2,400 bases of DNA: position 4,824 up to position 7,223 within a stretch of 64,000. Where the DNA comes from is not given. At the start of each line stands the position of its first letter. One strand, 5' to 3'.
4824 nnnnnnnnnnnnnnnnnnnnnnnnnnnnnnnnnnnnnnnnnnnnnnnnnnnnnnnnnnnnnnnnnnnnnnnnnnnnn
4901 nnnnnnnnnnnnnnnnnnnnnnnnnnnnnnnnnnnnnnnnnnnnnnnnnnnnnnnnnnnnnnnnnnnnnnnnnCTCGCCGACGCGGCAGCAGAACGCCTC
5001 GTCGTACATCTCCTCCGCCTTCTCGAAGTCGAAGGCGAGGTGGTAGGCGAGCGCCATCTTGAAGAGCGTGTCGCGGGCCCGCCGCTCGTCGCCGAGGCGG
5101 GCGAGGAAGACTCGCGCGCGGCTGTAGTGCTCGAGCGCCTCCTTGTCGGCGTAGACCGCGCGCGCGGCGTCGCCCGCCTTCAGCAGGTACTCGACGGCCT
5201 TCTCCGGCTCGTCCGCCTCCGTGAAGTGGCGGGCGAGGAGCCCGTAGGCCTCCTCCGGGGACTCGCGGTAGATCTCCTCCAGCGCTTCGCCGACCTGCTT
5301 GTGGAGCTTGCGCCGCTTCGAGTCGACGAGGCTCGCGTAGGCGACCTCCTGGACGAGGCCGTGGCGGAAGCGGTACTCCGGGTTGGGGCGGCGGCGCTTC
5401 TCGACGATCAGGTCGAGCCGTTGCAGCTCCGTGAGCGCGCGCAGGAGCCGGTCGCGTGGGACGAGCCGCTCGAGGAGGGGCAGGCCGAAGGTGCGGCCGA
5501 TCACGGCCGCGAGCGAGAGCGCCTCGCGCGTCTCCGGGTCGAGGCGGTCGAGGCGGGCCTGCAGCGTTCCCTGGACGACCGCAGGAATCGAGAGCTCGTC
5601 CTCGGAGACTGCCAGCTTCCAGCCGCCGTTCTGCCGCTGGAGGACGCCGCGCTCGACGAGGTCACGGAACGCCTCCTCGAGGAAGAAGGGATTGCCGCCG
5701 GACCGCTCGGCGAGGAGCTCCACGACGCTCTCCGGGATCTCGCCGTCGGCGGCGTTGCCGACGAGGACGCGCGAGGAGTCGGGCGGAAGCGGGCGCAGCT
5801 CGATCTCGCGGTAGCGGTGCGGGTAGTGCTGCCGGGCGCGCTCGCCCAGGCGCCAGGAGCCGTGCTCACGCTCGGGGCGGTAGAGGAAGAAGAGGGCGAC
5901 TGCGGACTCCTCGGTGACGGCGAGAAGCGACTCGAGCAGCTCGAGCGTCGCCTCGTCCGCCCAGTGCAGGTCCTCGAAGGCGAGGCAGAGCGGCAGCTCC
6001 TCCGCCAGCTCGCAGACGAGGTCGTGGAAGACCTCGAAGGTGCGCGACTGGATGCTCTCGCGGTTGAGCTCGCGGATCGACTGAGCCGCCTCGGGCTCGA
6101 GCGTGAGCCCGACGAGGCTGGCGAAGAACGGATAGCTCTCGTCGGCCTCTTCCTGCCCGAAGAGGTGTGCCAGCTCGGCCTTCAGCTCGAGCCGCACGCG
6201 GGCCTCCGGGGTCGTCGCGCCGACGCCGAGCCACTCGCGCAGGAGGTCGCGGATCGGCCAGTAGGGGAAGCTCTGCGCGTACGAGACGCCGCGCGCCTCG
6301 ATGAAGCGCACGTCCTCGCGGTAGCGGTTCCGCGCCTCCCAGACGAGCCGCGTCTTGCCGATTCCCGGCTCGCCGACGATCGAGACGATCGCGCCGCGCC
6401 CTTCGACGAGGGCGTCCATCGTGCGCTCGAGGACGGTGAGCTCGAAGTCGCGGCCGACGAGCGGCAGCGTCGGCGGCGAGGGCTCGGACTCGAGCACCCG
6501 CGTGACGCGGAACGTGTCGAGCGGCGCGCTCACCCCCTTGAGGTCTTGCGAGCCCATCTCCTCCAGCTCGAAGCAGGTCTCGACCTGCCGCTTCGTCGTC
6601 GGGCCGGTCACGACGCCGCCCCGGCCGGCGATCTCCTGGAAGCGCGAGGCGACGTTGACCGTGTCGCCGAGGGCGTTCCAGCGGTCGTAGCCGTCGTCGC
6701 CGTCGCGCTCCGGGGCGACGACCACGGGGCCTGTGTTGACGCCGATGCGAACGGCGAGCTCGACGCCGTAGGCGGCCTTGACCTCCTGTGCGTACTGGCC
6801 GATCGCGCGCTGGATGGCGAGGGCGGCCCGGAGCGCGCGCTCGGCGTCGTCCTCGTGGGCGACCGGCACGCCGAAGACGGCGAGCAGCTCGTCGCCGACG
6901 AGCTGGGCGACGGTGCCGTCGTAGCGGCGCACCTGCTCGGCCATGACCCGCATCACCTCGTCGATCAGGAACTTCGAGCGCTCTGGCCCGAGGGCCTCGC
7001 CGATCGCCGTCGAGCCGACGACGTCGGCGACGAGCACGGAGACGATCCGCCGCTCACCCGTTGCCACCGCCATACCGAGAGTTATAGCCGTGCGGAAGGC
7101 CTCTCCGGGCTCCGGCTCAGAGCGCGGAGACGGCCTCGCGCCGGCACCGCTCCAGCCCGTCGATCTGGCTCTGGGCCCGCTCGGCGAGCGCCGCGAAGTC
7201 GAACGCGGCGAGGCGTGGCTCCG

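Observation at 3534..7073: Cytoplasmic adenylyl cyclase-STAND ATPase-TPR protein ending in an ABC-type family-5 solute-binding domain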

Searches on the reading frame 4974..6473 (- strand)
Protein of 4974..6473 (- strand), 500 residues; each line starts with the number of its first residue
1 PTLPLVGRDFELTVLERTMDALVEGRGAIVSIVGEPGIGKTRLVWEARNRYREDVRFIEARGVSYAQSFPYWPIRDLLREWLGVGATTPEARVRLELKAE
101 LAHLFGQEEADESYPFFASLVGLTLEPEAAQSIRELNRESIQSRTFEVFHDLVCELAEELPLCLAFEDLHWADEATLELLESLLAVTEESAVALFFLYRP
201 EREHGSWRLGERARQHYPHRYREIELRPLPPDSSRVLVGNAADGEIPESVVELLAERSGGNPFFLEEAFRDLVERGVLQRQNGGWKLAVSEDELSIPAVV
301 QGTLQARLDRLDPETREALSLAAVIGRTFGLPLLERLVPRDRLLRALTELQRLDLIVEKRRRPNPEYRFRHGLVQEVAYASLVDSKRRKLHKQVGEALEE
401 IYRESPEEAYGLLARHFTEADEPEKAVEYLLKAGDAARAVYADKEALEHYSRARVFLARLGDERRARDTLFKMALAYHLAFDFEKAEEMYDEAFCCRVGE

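Call 70: search_solved_structures(query=A3, max_evalue=0.1, show_alignments=1)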
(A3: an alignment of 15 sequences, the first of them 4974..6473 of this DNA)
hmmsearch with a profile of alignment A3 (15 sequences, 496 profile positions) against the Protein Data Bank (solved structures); distinct sequences matched with E-value up to 0.1: 3.
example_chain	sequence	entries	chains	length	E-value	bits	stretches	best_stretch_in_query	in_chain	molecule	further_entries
8bu0_A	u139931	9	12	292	0.00022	23.4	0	439-490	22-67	Consensus tetratricopeptide repeat protein | Crystal structure of an 8-repeat consensus TPR superhelix with Zinc. | Monomer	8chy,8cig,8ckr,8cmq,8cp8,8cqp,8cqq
2fo7_A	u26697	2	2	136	0.0039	19.2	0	439-490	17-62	SYNTHETIC CONSENSUS TPR PROTEIN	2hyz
8ch0_A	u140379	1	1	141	0.0061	18.6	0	439-490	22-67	Consensus tetratricopeptide repeat protein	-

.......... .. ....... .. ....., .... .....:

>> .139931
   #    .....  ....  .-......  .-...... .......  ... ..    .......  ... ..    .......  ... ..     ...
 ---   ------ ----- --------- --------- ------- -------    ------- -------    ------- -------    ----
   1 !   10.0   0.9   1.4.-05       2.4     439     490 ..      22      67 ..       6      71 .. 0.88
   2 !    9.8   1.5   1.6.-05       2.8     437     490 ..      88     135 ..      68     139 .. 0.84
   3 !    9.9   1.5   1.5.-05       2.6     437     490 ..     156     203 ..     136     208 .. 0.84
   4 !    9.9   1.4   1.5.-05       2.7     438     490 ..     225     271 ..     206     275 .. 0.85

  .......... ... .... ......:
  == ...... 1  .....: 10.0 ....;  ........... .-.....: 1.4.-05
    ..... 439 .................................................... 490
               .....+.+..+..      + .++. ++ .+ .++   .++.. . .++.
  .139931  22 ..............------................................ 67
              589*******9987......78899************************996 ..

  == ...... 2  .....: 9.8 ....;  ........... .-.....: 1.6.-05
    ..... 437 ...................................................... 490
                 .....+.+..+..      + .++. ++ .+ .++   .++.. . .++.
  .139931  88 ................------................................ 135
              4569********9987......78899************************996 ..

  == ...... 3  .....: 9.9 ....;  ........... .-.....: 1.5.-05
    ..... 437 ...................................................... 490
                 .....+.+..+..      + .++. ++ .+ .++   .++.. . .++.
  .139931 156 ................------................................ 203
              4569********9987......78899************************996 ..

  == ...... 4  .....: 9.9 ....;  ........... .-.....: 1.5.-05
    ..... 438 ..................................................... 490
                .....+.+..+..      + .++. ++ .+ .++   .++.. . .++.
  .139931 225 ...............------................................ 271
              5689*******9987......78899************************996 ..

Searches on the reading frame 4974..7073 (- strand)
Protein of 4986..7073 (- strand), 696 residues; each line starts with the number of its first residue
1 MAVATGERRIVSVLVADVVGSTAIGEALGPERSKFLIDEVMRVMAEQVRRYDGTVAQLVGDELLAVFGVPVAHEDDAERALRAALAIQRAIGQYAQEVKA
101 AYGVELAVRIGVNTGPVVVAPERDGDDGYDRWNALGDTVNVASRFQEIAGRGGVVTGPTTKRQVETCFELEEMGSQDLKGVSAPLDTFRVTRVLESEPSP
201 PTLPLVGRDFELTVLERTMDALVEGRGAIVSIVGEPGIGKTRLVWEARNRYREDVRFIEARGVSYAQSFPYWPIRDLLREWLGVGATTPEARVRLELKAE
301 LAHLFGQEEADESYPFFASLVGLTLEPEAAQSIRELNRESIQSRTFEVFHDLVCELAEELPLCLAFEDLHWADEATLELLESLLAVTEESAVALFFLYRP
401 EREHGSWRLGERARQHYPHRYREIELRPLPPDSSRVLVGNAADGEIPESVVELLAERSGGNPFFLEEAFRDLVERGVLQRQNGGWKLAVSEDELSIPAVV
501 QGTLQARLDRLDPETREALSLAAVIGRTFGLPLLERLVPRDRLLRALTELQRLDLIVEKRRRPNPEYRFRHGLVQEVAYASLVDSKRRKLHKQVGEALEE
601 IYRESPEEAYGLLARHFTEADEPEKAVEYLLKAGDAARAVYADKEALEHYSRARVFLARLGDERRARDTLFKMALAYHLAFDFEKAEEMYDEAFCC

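Call 17: search_solved_structures(query=window:4986-7073:-, max_evalue=0.001, show_alignments=2)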
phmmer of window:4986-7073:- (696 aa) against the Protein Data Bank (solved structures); distinct sequences matched with E-value up to 0.001: 34.
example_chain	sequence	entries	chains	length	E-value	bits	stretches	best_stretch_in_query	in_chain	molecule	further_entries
2w01_A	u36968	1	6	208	2.4e-18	69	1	6-187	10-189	ADENYLATE CYCLASE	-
6fht_A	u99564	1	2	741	5.7e-17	64.5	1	6-185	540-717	Bacteriophytochrome,Adenylate cyclase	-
3r5g_A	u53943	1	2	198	6.4e-13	51.1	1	7-191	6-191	CyaB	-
5oyh_A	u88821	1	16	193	2.2e-12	49.3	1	9-191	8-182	Nucleotide cyclase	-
6sir_A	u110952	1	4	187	8.4e-12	47.4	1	7-191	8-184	Nucleotide cyclase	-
1wc0_A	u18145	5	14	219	6.5e-11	44.5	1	7-187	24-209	ADENYLATE CYCLASE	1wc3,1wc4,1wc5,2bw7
1wc1_A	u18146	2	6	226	7.4e-11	44.3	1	7-187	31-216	ADENYLATE CYCLASE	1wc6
6aoa_A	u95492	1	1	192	8.8e-11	44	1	9-182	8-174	Bacterio-rhodopsin/guanylyl cyclase 1 fusion protein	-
6ao9_A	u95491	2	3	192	2.4e-10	42.6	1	9-182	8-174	Bacterio-rhodopsin/guanylyl cyclase 1 fusion protein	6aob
4p2f_A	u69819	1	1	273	3.2e-10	42.2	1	11-198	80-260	Adenylate cyclase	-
4p2m_A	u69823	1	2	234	3.5e-10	42.1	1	11-198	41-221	Adenylate cyclase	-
4p2x_A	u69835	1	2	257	4.6e-10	41.6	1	11-198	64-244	Adenylate cyclase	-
1yk9_A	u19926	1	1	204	7.1e-10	41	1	11-198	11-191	Adenylate cyclase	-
3et6_A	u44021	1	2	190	9.3e-10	40.6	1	10-181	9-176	Soluble guanylyl cyclase beta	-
7yz9_A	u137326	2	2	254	1.3e-09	40.1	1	11-183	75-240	Adenylate cyclase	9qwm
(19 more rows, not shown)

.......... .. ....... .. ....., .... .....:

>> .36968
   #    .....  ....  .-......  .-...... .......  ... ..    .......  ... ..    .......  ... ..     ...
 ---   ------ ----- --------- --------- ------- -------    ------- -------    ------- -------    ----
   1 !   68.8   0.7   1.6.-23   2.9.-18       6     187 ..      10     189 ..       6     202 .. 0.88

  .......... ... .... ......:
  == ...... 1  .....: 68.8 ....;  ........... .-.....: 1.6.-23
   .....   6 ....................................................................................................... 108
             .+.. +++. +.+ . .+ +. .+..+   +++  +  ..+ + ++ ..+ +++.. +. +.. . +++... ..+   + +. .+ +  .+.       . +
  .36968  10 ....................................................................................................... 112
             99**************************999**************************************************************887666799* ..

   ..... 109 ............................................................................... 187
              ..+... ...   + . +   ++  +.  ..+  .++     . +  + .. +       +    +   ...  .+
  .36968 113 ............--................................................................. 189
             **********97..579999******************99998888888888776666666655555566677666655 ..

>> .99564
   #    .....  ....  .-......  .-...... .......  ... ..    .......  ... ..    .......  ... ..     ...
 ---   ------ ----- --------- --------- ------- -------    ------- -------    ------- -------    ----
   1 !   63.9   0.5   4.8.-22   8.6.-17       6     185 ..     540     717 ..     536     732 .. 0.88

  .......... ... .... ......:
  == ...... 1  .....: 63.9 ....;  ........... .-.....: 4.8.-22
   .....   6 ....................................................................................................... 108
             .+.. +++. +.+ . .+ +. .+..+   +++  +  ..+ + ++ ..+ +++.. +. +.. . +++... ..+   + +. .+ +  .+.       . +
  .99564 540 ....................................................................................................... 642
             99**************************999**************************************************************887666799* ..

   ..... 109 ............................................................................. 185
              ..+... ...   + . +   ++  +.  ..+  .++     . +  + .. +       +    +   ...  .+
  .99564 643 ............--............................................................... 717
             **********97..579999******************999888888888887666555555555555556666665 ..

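Call 75: predict_structure(alignment_id=A4)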
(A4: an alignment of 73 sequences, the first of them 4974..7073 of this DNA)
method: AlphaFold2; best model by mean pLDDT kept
length: 700 residues; sequences in the alignment: 73
mean_pLDDT: 90.8   pTM: 0.86
mean pLDDT of the five models: 90.8, 89.1, 88.4, 84.7, 79.5
residues with pLDDT >= 90: 519; 70-90: 153; 50-70: 18; < 50: 10
segments of 3 or more residues with pLDDT < 50: 1-4, 124-129
pLDDT, mean of each block of 10 residues (from residue 1): 61 95 92 93 95 88 92 92 94 93 94 89 49 77 94 94 90 91 91 75 90 98 98 94 94 95 80 93 86 96 95 95 91 89 95 97 96 94 97 96 92 98 96 92 83 90 93 86 80 84 90 93 92 93 93 90 89 93 92 97 92 96 97 96 95 96 93 95 95 78
secondary structure, 60 per line:
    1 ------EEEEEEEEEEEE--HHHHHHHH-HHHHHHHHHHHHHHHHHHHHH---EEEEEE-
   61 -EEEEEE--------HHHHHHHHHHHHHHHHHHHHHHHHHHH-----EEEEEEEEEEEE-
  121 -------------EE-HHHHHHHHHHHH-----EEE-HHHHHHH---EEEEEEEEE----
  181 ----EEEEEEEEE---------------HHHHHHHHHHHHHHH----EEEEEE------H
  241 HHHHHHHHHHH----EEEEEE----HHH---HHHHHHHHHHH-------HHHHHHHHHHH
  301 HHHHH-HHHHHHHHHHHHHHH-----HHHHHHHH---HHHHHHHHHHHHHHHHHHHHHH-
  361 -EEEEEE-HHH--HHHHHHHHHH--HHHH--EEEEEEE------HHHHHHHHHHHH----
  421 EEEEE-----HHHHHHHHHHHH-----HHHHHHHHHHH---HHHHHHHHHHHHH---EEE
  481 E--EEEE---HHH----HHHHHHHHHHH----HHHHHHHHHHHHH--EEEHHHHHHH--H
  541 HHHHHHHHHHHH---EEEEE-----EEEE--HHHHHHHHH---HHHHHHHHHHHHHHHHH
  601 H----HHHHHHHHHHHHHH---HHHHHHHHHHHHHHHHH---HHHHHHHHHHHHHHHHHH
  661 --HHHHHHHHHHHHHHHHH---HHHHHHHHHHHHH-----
elements in order (helices of 4 or more, strands of 3 or more residues): E7-18 H21-28 H30-50 E54-59 E62-67 H76-102 E108-119 H137-148 E154-156 H158-164 E168-176 E185-193 H209-223 E228-233 H240-251 E256-261 H272-282 H290-305 H307-321 H327-334 H338-359 E362-367 H374-383 H386-389 E392-398 H405-416 E421-425 H431-442 H448-458 H462-474 E478-481 E484-487 H498-508 H513-525 E528-530 H531-537 H540-552 E556-560 E566-569 H572-580 H584-601 H606-619 H623-639 H643-660 H663-679 H683-695

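Call 78: fold_search(model_id=the predicted structure, library=pdb)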
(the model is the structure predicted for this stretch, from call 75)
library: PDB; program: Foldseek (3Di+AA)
matches with E <= 10: 1773; with E <= 0.001: 364
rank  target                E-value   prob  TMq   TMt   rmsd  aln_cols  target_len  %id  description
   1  1wc1_C                1.4e-13  1.00  0.24  0.84   2.8       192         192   26  Soluble adenylyl cyclase CyaC from S. platensis in complex with Rp- ATPalphaS (released 2004-12-20)
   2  1wc0_A                1.9e-13  1.00  0.24  0.80   3.0       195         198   26  Soluble adenylyl cyclase CyaC from S. platensis in complex with alpha, beta-methylene-ATP (released 2004-12-20)
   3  1wc0_B                2.3e-13  1.00  0.24  0.81   2.9       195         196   26  Soluble adenylyl cyclase CyaC from S. platensis in complex with alpha, beta-methylene-ATP (released 2004-12-20)
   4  1wc3_B                2.5e-13  1.00  0.24  0.83   2.9       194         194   26  Soluble adenylyl cyclase CyaC from S. platensis in complex with alpha, beta-methylene-ATP and Strontium (released 2004-12-20)
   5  1wc5_D                3.2e-13  1.00  0.24  0.84   2.9       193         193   25  Soluble adenylyl cyclase CyaC from S. platensis in complex with alpha, beta-methylene-ATP in presence of bicarbonate (released 2004-12-20)
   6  1wc4_B                3.3e-13  1.00  0.24  0.83   2.8       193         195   26  Soluble adenylyl cyclase CyaC from S. platensis in complex with alpha, beta-methylene-ATP and Europium (released 2004-12-20)
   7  1wc4_A                4.5e-13  1.00  0.24  0.81   2.9       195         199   26  Soluble adenylyl cyclase CyaC from S. platensis in complex with alpha, beta-methylene-ATP and Europium (released 2004-12-20)
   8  2bw7_B                6.9e-13  1.00  0.24  0.84   2.7       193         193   26  A novel mechanism for adenylyl cyclase inhibition from the crystal structure of its complex with catechol estrogen (released 2005-07-20)
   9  3r5g_B                7.3e-13  1.00  0.25  0.84   2.9       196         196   26  Crystal structure of the adenylyl cyclase CyaB from P. aeruginosa (released 2012-01-11)
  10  1wc1_A                7.7e-13  1.00  0.24  0.83   2.8       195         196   26  Soluble adenylyl cyclase CyaC from S. platensis in complex with Rp- ATPalphaS (released 2004-12-20)
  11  1wc5_A                8.1e-13  1.00  0.24  0.84   2.8       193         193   25  Soluble adenylyl cyclase CyaC from S. platensis in complex with alpha, beta-methylene-ATP in presence of bicarbonate (released 2004-12-20)
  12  1wc1_B                8.5e-13  1.00  0.24  0.83   2.8       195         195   26  Soluble adenylyl cyclase CyaC from S. platensis in complex with Rp- ATPalphaS (released 2004-12-20)
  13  6fht_B                1.2e-12  1.00  0.26  0.24   2.3       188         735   28  Crystal structure of an artificial phytochrome regulated adenylate/guanylate cyclase in its dark adapted Pr form (released 2018-04-18)
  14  6fht_A                1.3e-12  1.00  0.26  0.25   2.3       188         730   28  Crystal structure of an artificial phytochrome regulated adenylate/guanylate cyclase in its dark adapted Pr form (released 2018-04-18)
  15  6sir_A                2.0e-12  1.00  0.25  0.90   2.6       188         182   26  Crystal structure of the guanylate cyclase domain of RhGC from Catenaria anguillulae in complex with GTP (released 2019-12-18)
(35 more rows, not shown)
